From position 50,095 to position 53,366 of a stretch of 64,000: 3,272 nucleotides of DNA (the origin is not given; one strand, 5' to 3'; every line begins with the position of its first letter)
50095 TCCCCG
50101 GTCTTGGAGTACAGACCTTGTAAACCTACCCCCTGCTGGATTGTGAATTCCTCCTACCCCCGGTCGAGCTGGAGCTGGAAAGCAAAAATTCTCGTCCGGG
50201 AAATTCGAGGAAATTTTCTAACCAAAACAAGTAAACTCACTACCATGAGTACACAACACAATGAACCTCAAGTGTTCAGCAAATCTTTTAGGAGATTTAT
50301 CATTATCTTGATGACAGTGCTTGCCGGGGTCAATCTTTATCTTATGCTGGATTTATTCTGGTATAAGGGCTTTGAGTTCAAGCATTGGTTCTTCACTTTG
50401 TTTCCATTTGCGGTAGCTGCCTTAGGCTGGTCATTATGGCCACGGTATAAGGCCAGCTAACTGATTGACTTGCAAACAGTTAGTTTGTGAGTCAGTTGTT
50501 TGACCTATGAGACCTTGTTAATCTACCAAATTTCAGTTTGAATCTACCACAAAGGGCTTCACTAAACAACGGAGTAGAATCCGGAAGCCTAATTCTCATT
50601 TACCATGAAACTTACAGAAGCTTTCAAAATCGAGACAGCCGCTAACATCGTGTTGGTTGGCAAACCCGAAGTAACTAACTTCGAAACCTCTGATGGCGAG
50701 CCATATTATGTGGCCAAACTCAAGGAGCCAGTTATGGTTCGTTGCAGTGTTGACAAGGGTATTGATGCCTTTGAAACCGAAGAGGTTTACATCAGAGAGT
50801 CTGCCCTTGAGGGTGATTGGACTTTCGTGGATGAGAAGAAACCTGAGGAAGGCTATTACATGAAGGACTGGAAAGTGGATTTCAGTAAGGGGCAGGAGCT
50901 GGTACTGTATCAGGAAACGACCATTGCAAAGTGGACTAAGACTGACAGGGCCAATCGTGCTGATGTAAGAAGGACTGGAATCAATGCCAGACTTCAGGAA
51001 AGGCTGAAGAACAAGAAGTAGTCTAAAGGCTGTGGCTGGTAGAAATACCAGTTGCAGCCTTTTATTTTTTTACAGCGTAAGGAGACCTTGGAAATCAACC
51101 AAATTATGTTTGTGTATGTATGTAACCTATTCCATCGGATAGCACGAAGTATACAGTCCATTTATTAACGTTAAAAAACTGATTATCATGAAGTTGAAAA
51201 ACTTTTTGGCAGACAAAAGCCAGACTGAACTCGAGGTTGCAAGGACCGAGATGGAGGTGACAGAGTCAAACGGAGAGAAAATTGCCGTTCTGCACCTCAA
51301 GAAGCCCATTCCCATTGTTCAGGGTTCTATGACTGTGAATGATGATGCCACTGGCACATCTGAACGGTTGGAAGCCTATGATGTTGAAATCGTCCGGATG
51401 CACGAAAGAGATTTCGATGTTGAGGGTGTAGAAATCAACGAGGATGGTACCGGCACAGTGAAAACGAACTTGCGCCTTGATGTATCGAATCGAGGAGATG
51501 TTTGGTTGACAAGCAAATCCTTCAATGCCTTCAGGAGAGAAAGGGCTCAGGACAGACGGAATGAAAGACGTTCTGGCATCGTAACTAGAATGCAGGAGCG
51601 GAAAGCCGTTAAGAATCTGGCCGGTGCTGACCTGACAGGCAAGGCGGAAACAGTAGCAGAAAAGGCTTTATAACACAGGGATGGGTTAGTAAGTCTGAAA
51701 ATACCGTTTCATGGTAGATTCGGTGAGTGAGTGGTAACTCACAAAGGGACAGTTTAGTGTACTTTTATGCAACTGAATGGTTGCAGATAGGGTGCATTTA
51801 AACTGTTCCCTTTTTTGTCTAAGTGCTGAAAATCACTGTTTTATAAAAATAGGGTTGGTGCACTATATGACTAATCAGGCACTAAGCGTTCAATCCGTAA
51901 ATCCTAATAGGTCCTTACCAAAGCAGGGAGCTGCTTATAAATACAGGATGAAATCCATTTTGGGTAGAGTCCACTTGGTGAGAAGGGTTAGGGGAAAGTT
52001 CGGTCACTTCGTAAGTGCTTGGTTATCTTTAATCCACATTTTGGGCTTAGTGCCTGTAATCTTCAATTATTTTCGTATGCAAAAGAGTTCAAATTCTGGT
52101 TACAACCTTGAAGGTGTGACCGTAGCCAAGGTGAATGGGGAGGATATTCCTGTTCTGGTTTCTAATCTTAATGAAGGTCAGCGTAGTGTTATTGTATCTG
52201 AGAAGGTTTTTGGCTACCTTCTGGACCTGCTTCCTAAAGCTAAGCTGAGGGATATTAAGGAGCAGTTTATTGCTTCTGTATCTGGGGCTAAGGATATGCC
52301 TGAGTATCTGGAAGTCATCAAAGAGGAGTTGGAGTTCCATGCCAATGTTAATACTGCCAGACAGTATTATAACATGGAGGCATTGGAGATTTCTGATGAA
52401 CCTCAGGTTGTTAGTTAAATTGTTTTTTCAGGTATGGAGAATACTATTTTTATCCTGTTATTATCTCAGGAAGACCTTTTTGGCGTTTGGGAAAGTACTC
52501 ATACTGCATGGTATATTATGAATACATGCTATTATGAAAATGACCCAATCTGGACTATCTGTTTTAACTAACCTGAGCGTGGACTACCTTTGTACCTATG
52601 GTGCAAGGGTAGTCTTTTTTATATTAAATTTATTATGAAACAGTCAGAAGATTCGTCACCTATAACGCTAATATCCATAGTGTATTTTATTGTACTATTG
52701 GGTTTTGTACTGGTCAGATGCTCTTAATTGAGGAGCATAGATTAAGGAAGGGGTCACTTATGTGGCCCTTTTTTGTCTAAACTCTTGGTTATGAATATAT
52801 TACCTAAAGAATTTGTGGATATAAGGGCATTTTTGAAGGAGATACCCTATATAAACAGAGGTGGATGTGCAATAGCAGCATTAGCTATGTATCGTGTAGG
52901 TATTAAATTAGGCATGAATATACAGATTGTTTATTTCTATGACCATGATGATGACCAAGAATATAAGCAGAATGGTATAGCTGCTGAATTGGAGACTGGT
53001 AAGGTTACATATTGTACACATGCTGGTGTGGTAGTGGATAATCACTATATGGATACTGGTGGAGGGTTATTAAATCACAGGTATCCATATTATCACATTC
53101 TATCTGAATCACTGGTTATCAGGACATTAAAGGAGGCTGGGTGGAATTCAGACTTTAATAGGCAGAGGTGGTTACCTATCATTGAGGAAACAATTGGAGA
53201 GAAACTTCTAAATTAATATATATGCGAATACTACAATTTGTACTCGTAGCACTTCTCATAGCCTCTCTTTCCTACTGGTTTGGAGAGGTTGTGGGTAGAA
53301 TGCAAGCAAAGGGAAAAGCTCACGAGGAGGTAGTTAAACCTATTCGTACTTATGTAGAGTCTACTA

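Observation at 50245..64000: Plus-strand island of about 25 small terminator-punctuated genes (candidate host-takeover or anti-defence region)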

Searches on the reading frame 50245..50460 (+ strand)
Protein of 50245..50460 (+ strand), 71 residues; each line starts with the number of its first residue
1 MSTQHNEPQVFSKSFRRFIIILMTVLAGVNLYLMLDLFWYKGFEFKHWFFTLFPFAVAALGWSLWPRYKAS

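Call 11: search_protein_families(library=pfam, max_evalue=0.1, proteins=[window:50245-50460:+])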
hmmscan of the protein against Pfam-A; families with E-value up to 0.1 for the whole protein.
window:50245-50460:+ (71 aa): 2 families
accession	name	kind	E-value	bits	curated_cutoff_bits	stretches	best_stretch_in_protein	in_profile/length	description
PF12666.12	PrgI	-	0.0036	18.3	27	1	7-62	11-63/91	PrgI family protein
PF19094.5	EMC6_arch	-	0.06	14.2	26.7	1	12-63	32-83/87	EMC6-arch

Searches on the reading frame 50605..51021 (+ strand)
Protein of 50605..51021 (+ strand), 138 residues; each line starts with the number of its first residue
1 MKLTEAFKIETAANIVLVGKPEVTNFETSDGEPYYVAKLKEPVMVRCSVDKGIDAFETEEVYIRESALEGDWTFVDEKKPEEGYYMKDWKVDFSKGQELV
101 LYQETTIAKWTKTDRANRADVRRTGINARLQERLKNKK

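Call 7: search_protein_families(library=pfam, max_evalue=0.1, proteins=[window:50605-51021:+])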
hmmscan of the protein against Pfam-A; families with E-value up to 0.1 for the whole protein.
window:50605-51021:+ (138 aa): 0 families

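Call 8: search_protein_families(library=phrogs, max_evalue=0.1, proteins=[window:50605-51021:+])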
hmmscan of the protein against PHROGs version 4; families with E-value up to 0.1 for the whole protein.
window:50605-51021:+ (138 aa): 0 families

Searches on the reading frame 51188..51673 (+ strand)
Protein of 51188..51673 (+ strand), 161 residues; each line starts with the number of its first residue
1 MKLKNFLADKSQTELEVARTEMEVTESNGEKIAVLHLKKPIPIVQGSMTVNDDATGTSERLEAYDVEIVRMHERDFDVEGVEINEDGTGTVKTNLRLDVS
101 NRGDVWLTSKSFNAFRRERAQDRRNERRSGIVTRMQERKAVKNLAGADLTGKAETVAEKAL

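Call 7: search_protein_families(library=pfam, max_evalue=0.1, proteins=[window:51188-51673:+])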
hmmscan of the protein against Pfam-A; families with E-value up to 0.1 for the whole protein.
window:51188-51673:+ (161 aa): 1 family
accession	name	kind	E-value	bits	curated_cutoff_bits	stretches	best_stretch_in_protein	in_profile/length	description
PF10574.14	UPF0552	-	0.035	14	22.2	1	52-94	50-92/224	Arp2/3-interacting proteins Arpin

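Call 8: search_protein_families(library=phrogs, max_evalue=0.1, proteins=[window:51188-51673:+])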
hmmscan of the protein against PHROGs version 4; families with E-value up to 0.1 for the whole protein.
window:51188-51673:+ (161 aa): 0 families

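Call 48: find_homologous_proteins(query=window:51188-51673:+, max_evalue=0.001)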
Query window:51188-51673:+ (161 aa): 9 proteins with E <= 0.001 among 118 candidates.
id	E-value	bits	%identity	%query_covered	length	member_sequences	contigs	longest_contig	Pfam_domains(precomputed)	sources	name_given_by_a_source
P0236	5.6e-96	336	100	100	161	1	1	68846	-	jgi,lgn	-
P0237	5.6e-78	278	83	97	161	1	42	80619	-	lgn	-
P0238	5.6e-76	271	82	98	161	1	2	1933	-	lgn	-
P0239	1.7e-74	266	79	98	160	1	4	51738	-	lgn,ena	-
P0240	6.2e-62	226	70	98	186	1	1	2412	-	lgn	-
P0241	1.2e-56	208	66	98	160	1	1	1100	-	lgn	-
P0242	8.1e-55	202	64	98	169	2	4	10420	-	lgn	-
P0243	9.5e-44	167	58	92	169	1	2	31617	-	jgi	jgi:hypothetical protein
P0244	1.6e-42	163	52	99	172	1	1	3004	-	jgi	jgi:hypothetical protein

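Call 49: find_encoding_contigs(protein=P0237, flank=10000, max_places=3)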
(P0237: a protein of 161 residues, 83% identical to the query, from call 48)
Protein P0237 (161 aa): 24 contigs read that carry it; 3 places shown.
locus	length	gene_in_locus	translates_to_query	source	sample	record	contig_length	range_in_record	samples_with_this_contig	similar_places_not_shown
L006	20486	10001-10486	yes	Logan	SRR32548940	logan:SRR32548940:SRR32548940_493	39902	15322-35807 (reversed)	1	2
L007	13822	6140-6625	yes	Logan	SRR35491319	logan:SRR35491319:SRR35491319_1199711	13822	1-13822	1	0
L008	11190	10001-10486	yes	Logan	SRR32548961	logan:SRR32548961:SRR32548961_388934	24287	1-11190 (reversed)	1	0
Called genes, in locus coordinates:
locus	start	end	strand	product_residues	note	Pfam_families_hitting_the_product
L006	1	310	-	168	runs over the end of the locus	-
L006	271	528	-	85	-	-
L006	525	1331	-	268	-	-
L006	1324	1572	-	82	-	PF07610:DUF1573, PF22544:HYDIN_VesB_CFA65-like_Ig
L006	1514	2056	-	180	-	-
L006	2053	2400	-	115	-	-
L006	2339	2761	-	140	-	-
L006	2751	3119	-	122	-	-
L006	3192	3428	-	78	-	-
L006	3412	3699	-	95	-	-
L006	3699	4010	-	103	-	-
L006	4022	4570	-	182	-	-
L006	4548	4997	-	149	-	-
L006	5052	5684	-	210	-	PF00535:Glycos_transf_2 (weak)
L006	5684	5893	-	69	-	-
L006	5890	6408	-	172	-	PF00132:Hexapep (weak), PF25084:LbH_EIF2B (faint), PF25087:GMPPB_C (faint)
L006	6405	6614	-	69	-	-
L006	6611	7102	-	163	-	PF13532:2OG-FeII_Oxy_2 (weak)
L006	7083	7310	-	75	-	-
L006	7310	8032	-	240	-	-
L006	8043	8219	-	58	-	-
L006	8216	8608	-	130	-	-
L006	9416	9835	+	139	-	-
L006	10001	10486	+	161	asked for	-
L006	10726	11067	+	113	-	-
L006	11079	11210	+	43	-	-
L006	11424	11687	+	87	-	-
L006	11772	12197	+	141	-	-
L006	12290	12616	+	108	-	-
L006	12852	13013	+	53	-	-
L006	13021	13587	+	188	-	-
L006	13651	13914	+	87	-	-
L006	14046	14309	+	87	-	-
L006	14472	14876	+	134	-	-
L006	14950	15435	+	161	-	-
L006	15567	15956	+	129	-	-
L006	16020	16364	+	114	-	-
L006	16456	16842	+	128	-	-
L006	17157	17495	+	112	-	-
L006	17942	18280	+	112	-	-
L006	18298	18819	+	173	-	-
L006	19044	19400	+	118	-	PF00196:GerE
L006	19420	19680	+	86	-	-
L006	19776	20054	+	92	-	-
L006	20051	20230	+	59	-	-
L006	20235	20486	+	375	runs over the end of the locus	-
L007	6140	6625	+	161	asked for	-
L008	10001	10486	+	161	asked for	-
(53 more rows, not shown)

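Call 50: find_encoding_contigs(protein=P0239, flank=10000, max_places=2)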
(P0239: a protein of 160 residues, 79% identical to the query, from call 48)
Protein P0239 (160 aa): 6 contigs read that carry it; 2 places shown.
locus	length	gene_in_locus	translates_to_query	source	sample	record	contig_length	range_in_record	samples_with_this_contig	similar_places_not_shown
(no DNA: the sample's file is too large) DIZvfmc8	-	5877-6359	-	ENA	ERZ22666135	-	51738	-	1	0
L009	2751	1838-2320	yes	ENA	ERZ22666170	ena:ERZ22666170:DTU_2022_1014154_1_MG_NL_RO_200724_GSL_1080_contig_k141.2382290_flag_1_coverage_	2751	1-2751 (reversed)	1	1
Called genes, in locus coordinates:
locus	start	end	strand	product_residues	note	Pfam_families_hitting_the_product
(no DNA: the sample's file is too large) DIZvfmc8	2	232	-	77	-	?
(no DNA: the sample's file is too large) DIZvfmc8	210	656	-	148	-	-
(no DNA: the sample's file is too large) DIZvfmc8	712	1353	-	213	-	-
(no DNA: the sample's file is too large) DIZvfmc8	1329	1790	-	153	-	-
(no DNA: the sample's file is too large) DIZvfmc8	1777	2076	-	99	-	-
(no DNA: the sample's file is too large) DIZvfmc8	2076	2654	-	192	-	PF00132:Hexapep (weak), PF25084:LbH_EIF2B (faint), PF25087:GMPPB_C (faint), PF00132:Hexapep (weak)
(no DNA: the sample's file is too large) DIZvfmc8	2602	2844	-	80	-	-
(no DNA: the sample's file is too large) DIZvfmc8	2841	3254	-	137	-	PF13532:2OG-FeII_Oxy_2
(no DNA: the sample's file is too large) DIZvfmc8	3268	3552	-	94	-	-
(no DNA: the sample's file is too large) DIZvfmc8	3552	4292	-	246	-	-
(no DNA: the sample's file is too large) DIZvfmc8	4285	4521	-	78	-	-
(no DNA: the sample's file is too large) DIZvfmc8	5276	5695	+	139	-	-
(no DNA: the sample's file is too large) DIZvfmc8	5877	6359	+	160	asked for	-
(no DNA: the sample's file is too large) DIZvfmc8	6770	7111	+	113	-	-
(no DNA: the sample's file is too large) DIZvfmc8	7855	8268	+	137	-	-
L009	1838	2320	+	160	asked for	-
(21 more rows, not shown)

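Call 51: find_encoding_contigs(protein=P0243, flank=10000, max_places=2)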
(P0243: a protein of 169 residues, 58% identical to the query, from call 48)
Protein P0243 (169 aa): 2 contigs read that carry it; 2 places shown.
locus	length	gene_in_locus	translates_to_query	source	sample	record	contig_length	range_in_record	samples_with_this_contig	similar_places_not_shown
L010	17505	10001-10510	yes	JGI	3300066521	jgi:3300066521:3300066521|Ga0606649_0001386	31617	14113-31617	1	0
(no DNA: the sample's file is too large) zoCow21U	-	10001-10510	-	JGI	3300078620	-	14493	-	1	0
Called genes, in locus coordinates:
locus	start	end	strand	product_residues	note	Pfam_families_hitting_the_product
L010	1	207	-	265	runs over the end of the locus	-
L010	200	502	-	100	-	PF07610:DUF1573, PF22073:Cep192_D4 (weak), PF22544:HYDIN_VesB_CFA65-like_Ig (weak), PF12371:TMEM131_like_N (weak)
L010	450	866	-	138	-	-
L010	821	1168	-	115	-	-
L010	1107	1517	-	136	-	-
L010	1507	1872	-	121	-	-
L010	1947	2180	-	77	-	-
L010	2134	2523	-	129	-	-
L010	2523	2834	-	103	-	-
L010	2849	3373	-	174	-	-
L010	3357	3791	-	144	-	-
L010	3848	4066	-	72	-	-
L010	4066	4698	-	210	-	-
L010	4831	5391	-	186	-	PF00132:Hexapep, PF25084:LbH_EIF2B (faint), PF25087:GMPPB_C (faint), PF00132:Hexapep (weak)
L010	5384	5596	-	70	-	-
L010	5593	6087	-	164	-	PF13532:2OG-FeII_Oxy_2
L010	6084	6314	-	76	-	-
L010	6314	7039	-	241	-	-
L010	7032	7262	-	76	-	-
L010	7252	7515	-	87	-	-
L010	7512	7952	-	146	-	PF18907:DUF5662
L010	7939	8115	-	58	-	-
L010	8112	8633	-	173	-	-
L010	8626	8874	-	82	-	-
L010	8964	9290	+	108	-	-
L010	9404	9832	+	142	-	-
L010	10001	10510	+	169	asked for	-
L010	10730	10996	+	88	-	-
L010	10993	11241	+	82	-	-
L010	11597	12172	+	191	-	-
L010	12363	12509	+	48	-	-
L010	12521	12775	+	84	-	-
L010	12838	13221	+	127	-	-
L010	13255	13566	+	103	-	-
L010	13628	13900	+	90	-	-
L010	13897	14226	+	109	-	-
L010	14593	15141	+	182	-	PF07638:Sigma70_ECF (weak), PF04542:Sigma70_r2, PF08281:Sigma70_r4_2, PF04545:Sigma70_r4 (weak)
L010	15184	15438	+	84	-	-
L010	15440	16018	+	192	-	-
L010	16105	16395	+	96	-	-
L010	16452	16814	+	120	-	-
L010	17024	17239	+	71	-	-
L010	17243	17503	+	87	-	?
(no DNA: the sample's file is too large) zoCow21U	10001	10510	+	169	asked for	-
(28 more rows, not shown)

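Call 81: search_protein_families(library=padloc, max_evalue=0.01, proteins=[window:51188-51673:+])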
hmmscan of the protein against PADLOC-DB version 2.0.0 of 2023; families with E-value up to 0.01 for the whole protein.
window:51188-51673:+ (161 aa): 0 families

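Call 96: search_protein_families(library=ncbifam, max_evalue=0.001, proteins=[L010:14593-15141:+])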
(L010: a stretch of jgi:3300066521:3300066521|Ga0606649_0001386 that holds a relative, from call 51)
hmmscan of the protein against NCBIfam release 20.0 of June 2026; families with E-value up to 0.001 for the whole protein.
L010:14593-15141:+ (182 aa): 86 families (the best 25 are shown)
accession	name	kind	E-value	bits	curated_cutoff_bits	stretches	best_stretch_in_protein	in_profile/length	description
TIGR02985.1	Sig70_bacteroi1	subfamily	3.1e-37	128.3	126.4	1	22-175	3-159/162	RNA polymerase sigma-70 factor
NF058625.1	sigma_PG0214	equivalog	1.1e-27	96.8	130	1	28-180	12-163/170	GFO_1088 family ECF-type sigma factor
TIGR02937.1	sigma70-ECF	superfamily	2.3e-23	82.6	42.9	1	21-175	2-162/165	sigma-70 family RNA polymerase sigma factor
NF008888.0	PRK11922.1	equivalog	8.6e-22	77.9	204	1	3-179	13-197/231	RNA polymerase sigma factor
NF009172.0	PRK12519.1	subfamily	8.3e-20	71.1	222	1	5-180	14-191/194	RNA polymerase sigma factor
NF006930.0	PRK09415.1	subfamily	4.7e-19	68.9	198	1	16-180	12-177/179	RNA polymerase factor sigma C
NF009168.0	PRK12515.1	subfamily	1.4e-18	67.1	236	1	3-175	5-176/189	RNA polymerase sigma factor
NF009189.0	PRK12537.1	equivalog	2.2e-18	66.4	261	1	15-178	18-181/182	RNA polymerase sigma factor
TIGR02983.1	SigE-fam_strep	subfamily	4.9e-17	62.3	141.55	1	19-178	5-158/162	SigE family RNA polymerase sigma factor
NF009166.1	PRK12513.1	equivalog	1.6e-16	60.6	206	1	4-177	6-185/193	RNA polymerase sigma factor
NF004113.0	PRK05602.1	equivalog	1.2e-15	57.7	208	1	2-179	27-202/211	RNA polymerase sigma factor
NF007227.0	PRK09645.1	subfamily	1.4e-15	57.7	202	1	15-179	8-171/177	sigma-70 family RNA polymerase sigma factor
TIGR02989.1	Sig-70_gvs1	subfamily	2.5e-15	56.7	124.55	1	24-175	5-155/158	RNA polymerase sigma-70 factor, Rhodopirellula/Verrucomicrobium family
NF009178.0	PRK12526.1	equivalog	8.5e-15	54.9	301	1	17-178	40-206/211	RNA polymerase sigma factor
NF010500.0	PRK13919.1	subfamily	8.6e-15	55.4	226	1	16-179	19-184/186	putative RNA polymerase sigma E protein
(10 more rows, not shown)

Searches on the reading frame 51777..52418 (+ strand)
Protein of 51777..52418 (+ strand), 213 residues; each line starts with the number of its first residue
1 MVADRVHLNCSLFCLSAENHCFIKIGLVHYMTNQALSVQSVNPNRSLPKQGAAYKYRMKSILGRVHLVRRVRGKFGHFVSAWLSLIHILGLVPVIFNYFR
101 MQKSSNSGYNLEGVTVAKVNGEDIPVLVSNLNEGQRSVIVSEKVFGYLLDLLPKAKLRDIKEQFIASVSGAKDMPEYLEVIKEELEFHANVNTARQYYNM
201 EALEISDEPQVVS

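Call 7: search_protein_families(library=pfam, max_evalue=0.1, proteins=[window:51777-52418:+])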
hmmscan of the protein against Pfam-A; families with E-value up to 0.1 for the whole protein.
window:51777-52418:+ (213 aa): 1 family
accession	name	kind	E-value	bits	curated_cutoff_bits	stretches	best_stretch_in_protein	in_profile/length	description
PF13623.11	SurA_N_2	-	0.072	13.4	28.5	0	82-125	11-52/145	SurA-like N-terminal domain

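Call 8: search_protein_families(library=phrogs, max_evalue=0.1, proteins=[window:51777-52418:+])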
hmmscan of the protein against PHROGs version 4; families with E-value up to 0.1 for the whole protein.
window:51777-52418:+ (213 aa): 0 families

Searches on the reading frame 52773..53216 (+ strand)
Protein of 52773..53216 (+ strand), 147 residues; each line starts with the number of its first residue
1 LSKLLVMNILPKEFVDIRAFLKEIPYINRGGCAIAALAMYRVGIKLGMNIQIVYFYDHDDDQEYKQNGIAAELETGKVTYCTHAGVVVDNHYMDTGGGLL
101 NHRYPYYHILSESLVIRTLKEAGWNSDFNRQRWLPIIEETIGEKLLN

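Call 7: search_protein_families(library=pfam, max_evalue=0.1, proteins=[window:52773-53216:+])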
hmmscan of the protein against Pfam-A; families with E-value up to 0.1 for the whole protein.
window:52773-53216:+ (147 aa): 0 families

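Call 8: search_protein_families(library=phrogs, max_evalue=0.1, proteins=[window:52773-53216:+])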
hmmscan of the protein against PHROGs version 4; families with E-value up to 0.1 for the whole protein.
window:52773-53216:+ (147 aa): 2 families
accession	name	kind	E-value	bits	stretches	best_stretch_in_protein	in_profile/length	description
phrog_22148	-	unknown function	0.073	14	0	61-96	85-120/140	-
phrog_8995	-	other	0.088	13.6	0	22-67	29-73/148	phosphoribosyl transferase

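Call 66: find_homologous_proteins(query=window:52791-53216:+, max_evalue=0.001)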
Query window:52791-53216:+ (141 aa): 9 proteins with E <= 0.001 among 12 candidates.
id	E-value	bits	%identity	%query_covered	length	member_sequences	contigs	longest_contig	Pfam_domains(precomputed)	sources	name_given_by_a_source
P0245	1.5e-82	292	90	100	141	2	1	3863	-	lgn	-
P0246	1.1e-60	222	66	99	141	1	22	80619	-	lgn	-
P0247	3.0e-54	201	66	99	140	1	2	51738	-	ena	-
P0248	1.6e-28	117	49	94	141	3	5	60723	-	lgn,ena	-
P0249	2.5e-28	117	47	98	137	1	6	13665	-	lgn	-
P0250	1.4e-23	101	44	93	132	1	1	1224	-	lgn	-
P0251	6.5e-13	67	38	81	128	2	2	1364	-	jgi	jgi:hypothetical protein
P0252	2.2e-10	58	35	89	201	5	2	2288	-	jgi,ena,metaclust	metaclust:\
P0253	4.3e-9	54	38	85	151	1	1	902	-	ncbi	-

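Call 69: search_solved_structures(query=A2, max_evalue=10, show_alignments=2)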
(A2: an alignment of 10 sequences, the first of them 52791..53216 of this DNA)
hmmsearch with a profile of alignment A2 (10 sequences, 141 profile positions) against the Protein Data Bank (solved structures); distinct sequences matched with E-value up to 10: 0.

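Call 75: predict_structure(alignment_id=A2)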
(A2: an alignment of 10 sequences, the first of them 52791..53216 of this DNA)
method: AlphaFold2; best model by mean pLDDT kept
length: 141 residues; sequences in the alignment: 10
mean_pLDDT: 90.1   pTM: 0.87
mean pLDDT of the five models: 90.1, 89.7, 88.3, 87.6, 86.0
residues with pLDDT >= 90: 102; 70-90: 30; 50-70: 8; < 50: 1
segments of 3 or more residues with pLDDT < 50: none
pLDDT, mean of each block of 10 residues (from residue 1): 85 95 93 97 95 89 89 92 89 66 94 90 95 95 72
secondary structure, 60 per line:
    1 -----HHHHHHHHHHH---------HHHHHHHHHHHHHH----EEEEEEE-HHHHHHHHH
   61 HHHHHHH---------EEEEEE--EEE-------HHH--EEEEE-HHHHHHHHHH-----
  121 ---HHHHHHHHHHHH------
elements in order: H6-16 H26-39 E44-50 H52-67 E77-82 E85-87 E100-104 H106-115 H124-135

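Call 77: fold_search(model_id=the predicted structure, library=pdb)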
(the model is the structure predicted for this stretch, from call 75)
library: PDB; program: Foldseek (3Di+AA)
matches with E <= 10: 18; with E <= 0.001: 0
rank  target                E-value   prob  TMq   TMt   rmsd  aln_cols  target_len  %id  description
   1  9uoz_B                1.2e+00  0.03  0.11  0.16  13.5        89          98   10  Structure of Echinococcus multilocularis Cystatin B (released 2025-08-20)
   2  9uoz_C                1.9e+00  0.02  0.11  0.16  13.6        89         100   10  Structure of Echinococcus multilocularis Cystatin B (released 2025-08-20)
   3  4dmo_A                2.5e+00  0.12  0.26  0.15   8.2        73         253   15  Crystal structure of the (BACCR)NAT3 arylamine N-acetyltransferase from Bacillus cereus reveals a unique Cys-His-Glu c (released 2013-06-26)
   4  9uoz_E                2.5e+00  0.02  0.11  0.15  13.6        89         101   10  Structure of Echinococcus multilocularis Cystatin B (released 2025-08-20)
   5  9uoz_A                3.4e+00  0.02  0.11  0.15  13.7        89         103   10  Structure of Echinococcus multilocularis Cystatin B (released 2025-08-20)
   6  6hix_A3               4.1e+00  0.04  0.13  0.12   7.6        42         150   26  Cryo-EM structure of the Trypanosoma brucei mitochondrial ribosome - This entry contains the large mitoribosomal subu (released 2018-09-26)
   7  3isr_B                5.0e+00  0.07  0.34  0.19   7.4       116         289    9  The Crystal Structure of a Putative Cysteine Protease from Cytophaga hutchinsonii to 1.9A (released 2009-09-08)
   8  3t7z                  5.0e+00  0.01  0.12  0.14  10.8        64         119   17  Structure of Methanocaldococcus jannaschii Nop N-terminal domain (released 2012-04-11)
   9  8csp_8                5.7e+00  0.01  0.19  0.10  14.2       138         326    9  Human mitochondrial small subunit assembly intermediate (State A) (released 2022-12-14)
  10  6r64_A                6.1e+00  0.04  0.16  0.16   3.8        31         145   16  N-terminal domain of modification dependent EcoKMcrA restriction endonuclease (NEco) in complex with C5mCGG target seq (released 2019-10-23)
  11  8co5                  6.1e+00  0.04  0.21  0.08   3.8        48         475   17  The surface-engineered photosensory module (PAS-GAF-PHY) of the bacterial phytochrome Agp1 (AtBphP1) in the Pr form with (released 2024-03-06)
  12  2c2n_B                6.1e+00  0.01  0.19  0.11  14.5       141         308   10  Structure of human mitochondrial malonyltransferase (released 2006-01-18)
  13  4dn0                  6.5e+00  0.03  0.20  0.12   4.9        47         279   21  PelD 156-455 from Pseudomonas aeruginosa PA14 in complex with c-di-GMP (released 2012-05-23)
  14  7aoi_A3               6.5e+00  0.02  0.13  0.12   7.5        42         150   26  Trypanosoma brucei mitochondrial ribosome large subunit assembly intermediate (released 2020-12-02)
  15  5i4a_C                6.5e+00  0.02  0.19  0.06   9.5        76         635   14  X-ray crystal structure of Marinitoga piezophila Argonaute in complex with 5' OH guide RNA (released 2016-03-30)
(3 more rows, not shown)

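Call 81: search_protein_families(library=padloc, max_evalue=0.01, proteins=[window:52791-53216:+])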
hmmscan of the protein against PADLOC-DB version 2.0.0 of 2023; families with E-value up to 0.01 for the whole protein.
window:52791-53216:+ (141 aa): 0 families
